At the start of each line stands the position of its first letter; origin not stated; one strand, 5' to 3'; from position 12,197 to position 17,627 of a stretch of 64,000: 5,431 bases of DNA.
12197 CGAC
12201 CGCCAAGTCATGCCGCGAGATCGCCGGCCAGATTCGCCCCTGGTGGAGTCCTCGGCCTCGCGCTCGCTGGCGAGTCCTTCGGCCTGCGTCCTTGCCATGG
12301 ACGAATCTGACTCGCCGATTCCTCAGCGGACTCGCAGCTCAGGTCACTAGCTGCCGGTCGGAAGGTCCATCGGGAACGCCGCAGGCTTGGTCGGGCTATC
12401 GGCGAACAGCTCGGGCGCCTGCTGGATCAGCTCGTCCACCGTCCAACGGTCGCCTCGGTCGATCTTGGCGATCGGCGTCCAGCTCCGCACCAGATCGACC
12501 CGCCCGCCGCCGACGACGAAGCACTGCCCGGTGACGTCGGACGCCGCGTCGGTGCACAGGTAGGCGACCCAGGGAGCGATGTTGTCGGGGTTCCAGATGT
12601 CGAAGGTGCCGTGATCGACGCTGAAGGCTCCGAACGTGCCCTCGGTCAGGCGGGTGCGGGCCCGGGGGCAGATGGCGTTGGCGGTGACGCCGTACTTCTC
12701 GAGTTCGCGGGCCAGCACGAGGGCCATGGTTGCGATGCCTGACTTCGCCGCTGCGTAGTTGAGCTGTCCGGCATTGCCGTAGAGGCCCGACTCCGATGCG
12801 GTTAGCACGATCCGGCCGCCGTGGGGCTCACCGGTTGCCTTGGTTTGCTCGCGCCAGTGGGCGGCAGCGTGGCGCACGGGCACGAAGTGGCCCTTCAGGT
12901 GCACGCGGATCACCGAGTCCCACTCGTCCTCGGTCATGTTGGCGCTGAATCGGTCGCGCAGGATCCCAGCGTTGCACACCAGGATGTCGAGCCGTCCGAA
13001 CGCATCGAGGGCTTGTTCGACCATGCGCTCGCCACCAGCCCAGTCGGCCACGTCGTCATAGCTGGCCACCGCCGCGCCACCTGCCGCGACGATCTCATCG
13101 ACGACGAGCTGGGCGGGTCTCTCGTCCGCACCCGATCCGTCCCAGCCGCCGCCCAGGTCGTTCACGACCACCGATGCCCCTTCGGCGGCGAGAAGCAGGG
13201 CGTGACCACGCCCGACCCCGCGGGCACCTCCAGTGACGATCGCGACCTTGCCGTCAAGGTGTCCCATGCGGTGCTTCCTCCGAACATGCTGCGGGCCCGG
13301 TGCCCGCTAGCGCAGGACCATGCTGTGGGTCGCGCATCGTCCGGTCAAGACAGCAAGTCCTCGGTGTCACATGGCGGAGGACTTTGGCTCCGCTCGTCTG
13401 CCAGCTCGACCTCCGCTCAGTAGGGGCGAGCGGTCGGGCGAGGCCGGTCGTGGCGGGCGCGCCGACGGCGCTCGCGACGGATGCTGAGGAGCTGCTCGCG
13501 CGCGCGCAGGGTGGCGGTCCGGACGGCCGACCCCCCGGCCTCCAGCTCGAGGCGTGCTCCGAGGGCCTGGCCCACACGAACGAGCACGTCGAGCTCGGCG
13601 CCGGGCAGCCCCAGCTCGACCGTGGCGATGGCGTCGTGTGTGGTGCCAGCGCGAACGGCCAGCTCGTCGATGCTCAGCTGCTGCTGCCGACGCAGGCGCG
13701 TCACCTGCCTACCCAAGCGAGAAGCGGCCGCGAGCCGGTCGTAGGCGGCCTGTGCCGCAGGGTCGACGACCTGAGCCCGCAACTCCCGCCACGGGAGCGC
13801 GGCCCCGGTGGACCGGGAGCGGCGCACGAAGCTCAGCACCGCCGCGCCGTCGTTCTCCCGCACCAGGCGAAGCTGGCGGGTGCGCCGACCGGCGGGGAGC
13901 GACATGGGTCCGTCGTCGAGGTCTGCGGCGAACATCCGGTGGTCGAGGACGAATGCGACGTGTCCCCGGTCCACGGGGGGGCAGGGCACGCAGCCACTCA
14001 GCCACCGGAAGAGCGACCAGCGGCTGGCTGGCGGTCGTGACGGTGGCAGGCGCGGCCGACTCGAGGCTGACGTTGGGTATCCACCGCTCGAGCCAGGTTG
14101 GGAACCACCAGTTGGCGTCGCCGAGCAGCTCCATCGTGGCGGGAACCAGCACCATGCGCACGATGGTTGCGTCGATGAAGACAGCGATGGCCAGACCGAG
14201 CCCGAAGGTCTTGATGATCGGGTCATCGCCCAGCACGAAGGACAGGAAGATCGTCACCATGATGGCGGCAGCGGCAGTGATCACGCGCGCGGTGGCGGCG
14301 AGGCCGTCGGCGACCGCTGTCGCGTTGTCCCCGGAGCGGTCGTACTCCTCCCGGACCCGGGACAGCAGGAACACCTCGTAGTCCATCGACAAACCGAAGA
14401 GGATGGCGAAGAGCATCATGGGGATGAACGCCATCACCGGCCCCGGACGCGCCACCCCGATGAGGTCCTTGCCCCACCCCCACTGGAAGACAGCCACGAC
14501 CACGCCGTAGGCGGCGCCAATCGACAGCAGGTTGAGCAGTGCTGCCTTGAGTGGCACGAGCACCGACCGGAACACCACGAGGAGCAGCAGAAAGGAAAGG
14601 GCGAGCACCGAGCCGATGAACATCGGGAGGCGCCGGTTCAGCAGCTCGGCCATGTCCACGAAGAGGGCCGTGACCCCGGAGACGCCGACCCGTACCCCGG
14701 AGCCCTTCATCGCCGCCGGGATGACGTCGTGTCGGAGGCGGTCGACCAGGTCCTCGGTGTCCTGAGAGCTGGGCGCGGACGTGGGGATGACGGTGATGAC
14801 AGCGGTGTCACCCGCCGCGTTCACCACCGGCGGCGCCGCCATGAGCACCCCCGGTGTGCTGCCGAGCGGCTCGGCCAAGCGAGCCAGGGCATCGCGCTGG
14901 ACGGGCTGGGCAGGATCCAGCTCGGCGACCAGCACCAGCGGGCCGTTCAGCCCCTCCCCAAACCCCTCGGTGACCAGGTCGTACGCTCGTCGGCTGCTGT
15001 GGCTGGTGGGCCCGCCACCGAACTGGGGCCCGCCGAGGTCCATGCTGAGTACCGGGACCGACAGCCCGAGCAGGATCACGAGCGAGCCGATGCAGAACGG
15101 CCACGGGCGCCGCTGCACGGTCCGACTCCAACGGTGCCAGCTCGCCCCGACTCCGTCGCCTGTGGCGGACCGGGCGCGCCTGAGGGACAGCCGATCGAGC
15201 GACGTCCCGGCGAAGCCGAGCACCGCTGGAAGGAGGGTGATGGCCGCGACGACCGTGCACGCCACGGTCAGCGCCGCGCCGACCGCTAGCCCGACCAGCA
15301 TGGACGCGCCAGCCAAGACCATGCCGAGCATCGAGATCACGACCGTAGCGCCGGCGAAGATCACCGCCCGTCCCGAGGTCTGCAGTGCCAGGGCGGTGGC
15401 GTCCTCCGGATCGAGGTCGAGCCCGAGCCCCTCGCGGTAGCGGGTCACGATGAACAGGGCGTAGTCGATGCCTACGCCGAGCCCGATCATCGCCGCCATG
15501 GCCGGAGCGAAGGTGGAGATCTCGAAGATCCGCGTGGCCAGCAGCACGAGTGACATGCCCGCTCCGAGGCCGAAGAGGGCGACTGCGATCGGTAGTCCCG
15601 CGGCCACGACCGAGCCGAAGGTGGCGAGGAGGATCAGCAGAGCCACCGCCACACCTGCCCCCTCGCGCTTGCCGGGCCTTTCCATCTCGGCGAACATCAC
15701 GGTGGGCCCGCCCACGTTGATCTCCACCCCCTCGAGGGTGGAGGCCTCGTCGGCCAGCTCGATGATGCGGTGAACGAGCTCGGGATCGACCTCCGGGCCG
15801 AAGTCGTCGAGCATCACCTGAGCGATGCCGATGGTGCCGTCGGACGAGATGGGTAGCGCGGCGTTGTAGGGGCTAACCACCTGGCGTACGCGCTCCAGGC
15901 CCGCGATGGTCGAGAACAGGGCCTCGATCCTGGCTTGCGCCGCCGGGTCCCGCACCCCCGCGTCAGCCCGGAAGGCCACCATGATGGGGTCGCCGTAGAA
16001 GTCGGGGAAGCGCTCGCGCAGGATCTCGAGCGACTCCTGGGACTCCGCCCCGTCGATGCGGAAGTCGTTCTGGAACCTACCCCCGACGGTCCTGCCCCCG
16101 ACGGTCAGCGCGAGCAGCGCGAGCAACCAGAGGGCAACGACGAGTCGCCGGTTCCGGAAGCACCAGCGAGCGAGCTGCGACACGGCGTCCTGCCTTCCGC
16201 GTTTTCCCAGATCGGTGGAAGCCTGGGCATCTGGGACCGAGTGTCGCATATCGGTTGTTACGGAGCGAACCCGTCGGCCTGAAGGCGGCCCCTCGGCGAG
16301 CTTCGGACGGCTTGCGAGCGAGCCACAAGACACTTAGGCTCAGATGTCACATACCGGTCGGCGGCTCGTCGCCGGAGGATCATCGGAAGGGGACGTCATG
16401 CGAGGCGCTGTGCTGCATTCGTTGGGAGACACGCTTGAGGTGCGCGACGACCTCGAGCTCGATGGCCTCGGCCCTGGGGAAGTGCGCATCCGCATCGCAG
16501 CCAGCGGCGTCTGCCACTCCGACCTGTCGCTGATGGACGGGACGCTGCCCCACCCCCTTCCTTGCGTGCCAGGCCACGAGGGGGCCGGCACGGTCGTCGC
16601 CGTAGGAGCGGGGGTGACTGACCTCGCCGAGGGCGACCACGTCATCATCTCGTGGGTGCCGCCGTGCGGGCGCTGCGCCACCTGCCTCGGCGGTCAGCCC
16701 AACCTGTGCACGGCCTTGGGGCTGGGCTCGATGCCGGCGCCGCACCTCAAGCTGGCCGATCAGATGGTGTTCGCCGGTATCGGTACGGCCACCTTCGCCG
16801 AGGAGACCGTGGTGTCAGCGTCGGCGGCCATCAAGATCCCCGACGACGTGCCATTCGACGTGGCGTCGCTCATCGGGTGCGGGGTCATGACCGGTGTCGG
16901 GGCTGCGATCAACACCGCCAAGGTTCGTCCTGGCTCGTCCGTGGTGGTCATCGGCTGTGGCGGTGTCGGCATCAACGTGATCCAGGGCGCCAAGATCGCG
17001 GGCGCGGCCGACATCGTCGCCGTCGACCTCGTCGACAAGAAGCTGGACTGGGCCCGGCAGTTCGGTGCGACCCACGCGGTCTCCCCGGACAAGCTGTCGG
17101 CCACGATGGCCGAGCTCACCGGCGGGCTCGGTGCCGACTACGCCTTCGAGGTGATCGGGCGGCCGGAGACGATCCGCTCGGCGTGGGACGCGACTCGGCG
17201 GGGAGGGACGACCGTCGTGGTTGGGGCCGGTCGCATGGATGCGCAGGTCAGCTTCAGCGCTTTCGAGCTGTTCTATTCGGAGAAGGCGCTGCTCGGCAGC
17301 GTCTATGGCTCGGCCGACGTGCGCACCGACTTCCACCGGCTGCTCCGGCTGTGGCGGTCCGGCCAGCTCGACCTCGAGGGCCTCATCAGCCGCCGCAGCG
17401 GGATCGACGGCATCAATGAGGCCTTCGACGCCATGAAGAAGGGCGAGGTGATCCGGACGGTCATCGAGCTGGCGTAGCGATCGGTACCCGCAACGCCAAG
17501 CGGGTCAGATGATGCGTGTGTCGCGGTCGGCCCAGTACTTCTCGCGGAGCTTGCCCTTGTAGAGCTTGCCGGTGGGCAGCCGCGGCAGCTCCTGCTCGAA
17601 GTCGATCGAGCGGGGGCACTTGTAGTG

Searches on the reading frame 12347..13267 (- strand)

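Call 5: search_protein_families(library=pfam, proteins=[window:12347-13267:-], max_evalue=0.01)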
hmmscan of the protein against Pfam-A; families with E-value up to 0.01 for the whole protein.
window:12347-13267:- (306 aa): 3 families
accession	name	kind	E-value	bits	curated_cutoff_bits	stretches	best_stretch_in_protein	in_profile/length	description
PF00106.31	adh_short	-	2.8e-39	135.1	26.6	1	7-202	1-180/195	short chain dehydrogenase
PF13561.12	adh_short_C2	-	2.2e-33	116.2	27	1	15-255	3-234/236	Enoyl-(Acyl carrier protein) reductase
PF08659.16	KR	-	9.3e-13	48.9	22.6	1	10-182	4-160/180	KR domain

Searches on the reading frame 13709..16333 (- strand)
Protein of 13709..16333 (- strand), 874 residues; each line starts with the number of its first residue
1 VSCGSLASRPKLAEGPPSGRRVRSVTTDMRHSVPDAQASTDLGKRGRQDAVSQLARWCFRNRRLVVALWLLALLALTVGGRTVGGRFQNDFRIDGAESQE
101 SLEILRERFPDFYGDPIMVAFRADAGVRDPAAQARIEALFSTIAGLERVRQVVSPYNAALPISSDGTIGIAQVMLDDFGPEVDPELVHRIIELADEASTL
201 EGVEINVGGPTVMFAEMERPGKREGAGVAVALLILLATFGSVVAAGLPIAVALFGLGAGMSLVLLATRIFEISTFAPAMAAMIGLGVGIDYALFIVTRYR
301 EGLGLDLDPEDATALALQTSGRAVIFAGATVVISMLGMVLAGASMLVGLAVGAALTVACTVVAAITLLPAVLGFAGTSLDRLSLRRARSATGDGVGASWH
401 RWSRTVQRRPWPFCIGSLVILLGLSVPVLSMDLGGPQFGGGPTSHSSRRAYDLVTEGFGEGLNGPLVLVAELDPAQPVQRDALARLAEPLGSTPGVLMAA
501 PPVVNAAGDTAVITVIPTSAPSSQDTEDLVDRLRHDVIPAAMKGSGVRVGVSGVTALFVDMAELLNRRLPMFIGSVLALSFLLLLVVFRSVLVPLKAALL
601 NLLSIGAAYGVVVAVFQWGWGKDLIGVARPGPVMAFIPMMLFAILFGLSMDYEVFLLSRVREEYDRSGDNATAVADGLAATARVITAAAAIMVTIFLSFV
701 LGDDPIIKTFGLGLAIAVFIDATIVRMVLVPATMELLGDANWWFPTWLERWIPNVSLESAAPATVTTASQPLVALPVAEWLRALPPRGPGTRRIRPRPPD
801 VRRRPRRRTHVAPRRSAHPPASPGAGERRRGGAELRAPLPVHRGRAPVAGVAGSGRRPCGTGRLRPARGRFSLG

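Call 5: search_protein_families(library=pfam, proteins=[window:13709-16333:-], max_evalue=0.01)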
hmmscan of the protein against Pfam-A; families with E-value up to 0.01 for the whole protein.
window:13709-16333:- (874 aa): 1 family
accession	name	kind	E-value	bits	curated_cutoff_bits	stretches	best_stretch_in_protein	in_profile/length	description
PF03176.21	MMPL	-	3.1e-93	312.8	20.5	2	92-412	3-332/333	MMPL family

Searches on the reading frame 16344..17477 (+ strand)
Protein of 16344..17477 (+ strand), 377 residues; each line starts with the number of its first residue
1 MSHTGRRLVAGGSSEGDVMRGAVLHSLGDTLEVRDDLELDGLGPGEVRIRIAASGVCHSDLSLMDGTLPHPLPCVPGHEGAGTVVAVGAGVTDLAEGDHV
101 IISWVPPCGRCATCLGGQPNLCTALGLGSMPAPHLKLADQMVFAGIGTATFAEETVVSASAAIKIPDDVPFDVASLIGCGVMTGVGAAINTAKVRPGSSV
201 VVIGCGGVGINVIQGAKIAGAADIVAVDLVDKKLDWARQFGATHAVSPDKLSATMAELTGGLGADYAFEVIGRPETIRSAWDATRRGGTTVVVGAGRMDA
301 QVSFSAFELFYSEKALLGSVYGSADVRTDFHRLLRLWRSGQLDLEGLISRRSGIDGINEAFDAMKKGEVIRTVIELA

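Call 17: search_protein_families(library=pfam, proteins=[window:16344-17477:+], max_evalue=0.01)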
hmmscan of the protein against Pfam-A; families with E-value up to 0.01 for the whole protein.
window:16344-17477:+ (377 aa): 3 families
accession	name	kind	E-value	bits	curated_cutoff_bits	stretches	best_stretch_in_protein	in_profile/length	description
PF00107.32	ADH_zinc_N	-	1.1e-31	109.9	31.8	1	207-336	1-126/129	Zinc-binding dehydrogenase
PF08240.17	ADH_N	-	8.3e-29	100.4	23.5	1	43-167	1-104/104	Alcohol dehydrogenase GroES-like domain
PF13602.12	ADH_zinc_N_2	-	8.7e-07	30.4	27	1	241-369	2-128/134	Zinc-binding dehydrogenase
